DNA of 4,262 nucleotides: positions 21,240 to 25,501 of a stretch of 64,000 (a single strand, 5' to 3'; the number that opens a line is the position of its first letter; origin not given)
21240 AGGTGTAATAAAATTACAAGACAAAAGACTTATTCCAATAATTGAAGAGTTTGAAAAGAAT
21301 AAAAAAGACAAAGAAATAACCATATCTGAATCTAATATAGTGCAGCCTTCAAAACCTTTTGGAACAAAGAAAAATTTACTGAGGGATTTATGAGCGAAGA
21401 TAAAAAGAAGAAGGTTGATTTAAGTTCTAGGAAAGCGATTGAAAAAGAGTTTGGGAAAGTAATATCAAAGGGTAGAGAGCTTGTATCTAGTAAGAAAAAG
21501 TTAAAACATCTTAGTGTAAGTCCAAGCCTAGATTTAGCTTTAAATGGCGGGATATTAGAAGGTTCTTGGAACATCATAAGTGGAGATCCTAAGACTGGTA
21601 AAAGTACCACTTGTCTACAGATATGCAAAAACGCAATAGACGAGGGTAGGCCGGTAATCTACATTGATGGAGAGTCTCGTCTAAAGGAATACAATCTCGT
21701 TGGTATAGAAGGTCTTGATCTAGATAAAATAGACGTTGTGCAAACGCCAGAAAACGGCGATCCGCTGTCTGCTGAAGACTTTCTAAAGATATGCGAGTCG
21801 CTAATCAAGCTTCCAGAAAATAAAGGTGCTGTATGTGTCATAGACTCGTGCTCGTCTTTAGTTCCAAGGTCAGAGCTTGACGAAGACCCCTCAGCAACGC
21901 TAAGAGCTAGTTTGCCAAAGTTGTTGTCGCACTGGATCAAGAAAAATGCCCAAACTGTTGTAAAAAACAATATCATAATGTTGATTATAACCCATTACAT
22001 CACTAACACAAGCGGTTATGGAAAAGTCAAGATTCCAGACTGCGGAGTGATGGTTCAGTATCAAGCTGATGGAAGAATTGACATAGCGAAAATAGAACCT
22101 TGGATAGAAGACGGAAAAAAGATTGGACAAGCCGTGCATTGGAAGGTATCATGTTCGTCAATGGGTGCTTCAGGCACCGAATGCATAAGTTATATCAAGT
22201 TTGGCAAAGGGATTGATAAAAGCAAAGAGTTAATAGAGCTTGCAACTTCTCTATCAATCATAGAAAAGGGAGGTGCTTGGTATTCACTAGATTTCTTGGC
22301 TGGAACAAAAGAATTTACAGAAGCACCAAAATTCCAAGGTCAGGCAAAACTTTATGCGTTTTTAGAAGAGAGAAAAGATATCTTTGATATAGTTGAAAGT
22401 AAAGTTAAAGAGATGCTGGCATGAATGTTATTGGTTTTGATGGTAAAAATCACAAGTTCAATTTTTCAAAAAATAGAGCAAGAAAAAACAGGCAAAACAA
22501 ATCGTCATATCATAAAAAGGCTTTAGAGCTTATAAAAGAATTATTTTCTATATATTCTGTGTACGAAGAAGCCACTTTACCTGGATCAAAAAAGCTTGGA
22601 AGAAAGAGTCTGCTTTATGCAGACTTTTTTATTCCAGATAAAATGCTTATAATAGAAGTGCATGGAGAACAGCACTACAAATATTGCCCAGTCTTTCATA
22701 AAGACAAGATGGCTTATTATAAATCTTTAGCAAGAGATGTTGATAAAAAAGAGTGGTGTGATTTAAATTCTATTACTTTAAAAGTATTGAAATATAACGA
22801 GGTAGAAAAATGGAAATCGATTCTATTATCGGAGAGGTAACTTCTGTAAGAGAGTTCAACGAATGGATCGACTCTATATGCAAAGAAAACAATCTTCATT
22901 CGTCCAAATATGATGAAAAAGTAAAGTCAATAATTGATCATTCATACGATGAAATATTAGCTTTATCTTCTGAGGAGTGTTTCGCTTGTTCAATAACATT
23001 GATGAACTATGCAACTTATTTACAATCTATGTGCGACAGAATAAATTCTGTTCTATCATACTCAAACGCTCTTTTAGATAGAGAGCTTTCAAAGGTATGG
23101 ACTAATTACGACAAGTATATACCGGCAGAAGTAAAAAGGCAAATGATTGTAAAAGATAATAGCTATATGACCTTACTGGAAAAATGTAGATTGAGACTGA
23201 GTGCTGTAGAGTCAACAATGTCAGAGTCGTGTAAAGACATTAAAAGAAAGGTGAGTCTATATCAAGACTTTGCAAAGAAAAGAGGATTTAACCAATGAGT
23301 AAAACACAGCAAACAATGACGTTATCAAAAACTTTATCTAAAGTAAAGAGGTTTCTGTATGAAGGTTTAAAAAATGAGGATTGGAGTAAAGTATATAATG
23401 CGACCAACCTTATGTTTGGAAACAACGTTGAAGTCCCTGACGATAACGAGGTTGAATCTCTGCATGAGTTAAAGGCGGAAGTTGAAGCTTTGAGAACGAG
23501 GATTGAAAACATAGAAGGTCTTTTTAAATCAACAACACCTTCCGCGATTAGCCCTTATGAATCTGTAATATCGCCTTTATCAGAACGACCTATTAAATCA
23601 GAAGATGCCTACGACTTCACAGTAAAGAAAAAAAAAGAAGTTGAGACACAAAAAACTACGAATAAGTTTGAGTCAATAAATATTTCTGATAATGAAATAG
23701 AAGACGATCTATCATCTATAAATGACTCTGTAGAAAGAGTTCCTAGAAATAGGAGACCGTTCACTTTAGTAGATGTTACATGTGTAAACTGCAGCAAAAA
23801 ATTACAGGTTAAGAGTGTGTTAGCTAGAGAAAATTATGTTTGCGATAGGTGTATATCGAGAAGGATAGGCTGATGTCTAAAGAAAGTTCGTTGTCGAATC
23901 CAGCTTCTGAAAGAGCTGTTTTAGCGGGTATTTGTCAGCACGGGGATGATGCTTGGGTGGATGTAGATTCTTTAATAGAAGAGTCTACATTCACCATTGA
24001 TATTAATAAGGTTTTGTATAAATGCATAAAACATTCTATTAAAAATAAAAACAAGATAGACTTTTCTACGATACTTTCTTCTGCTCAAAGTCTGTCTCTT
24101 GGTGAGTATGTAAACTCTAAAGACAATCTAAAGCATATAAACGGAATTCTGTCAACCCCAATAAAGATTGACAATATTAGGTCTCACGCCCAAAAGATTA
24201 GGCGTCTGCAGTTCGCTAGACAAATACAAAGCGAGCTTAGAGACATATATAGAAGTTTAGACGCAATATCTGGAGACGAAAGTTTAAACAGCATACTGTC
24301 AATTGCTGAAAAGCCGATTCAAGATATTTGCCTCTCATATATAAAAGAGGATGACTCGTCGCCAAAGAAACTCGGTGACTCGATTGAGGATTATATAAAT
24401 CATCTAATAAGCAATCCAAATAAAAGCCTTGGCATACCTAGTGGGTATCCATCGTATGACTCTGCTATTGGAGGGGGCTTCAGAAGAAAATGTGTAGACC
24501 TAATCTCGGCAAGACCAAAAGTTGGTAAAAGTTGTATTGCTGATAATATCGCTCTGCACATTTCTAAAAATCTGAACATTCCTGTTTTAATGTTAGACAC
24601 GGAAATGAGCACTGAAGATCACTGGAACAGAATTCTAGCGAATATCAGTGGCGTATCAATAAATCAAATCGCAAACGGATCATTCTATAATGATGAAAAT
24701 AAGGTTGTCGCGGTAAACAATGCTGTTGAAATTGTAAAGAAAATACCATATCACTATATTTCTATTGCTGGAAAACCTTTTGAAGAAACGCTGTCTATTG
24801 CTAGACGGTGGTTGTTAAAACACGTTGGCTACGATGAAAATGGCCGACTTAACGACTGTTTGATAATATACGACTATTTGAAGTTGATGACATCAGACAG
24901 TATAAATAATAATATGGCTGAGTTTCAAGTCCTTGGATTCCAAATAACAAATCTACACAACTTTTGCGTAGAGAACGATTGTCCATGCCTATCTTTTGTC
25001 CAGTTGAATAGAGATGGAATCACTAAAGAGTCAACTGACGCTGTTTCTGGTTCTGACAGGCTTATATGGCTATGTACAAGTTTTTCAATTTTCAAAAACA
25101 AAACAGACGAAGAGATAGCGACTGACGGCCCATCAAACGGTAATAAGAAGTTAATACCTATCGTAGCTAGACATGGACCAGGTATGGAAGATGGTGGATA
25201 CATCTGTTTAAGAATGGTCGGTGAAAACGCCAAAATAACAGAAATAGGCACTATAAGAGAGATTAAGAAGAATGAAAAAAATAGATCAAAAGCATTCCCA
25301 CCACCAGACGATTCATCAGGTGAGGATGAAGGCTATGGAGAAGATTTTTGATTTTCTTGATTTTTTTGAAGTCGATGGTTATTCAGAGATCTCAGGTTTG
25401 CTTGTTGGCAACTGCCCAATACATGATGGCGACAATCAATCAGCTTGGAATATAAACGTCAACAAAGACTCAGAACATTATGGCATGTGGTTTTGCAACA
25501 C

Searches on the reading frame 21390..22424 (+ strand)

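Call 96: search_protein_families(library=phrogs, proteins=[window:21390-22424:+], max_evalue=0.00001)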
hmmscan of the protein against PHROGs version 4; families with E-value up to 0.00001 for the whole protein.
window:21390-22424:+ (344 aa): 3 families
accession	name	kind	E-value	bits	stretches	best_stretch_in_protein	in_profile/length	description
phrog_97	-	other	1.3e-36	127.9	1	6-235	15-254/506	UvsX-like recombinase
phrog_8337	-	DNA, RNA and nucleotide metabolism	7.7e-15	56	1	44-233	54-240/273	DNA repair protein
phrog_19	-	DNA, RNA and nucleotide metabolism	1.7e-07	31.5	1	45-95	340-390/621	DnaB-like replicative helicase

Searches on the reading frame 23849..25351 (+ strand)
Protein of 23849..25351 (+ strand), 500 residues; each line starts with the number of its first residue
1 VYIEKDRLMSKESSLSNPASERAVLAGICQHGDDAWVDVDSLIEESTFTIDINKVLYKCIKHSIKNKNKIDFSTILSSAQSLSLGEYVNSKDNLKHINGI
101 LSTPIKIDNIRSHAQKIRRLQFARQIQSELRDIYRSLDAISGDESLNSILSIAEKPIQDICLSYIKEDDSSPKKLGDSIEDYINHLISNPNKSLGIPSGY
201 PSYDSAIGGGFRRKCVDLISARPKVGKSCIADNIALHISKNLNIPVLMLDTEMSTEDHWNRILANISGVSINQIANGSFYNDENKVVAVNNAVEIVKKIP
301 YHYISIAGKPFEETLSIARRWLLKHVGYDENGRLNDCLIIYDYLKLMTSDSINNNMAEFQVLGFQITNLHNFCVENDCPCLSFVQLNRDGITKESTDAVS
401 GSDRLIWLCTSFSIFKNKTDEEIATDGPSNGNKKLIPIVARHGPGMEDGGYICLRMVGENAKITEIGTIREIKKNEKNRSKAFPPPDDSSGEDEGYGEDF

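Call 96: search_protein_families(library=phrogs, proteins=[window:23849-25351:+], max_evalue=0.00001)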
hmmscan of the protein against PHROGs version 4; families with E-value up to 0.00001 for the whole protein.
window:23849-25351:+ (500 aa): 4 families
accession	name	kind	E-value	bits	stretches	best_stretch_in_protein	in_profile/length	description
phrog_19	-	DNA, RNA and nucleotide metabolism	2.5e-48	166.4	1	9-467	152-582/621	DnaB-like replicative helicase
phrog_239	-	DNA, RNA and nucleotide metabolism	1.8e-13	51.4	1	191-404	336-542/801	DNA primase/helicase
phrog_243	-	DNA, RNA and nucleotide metabolism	3.2e-13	50.2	1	194-390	18-195/273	DnaB-like replicative helicase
phrog_97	-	other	4.2e-06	27.2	1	191-298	45-159/506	UvsX-like recombinase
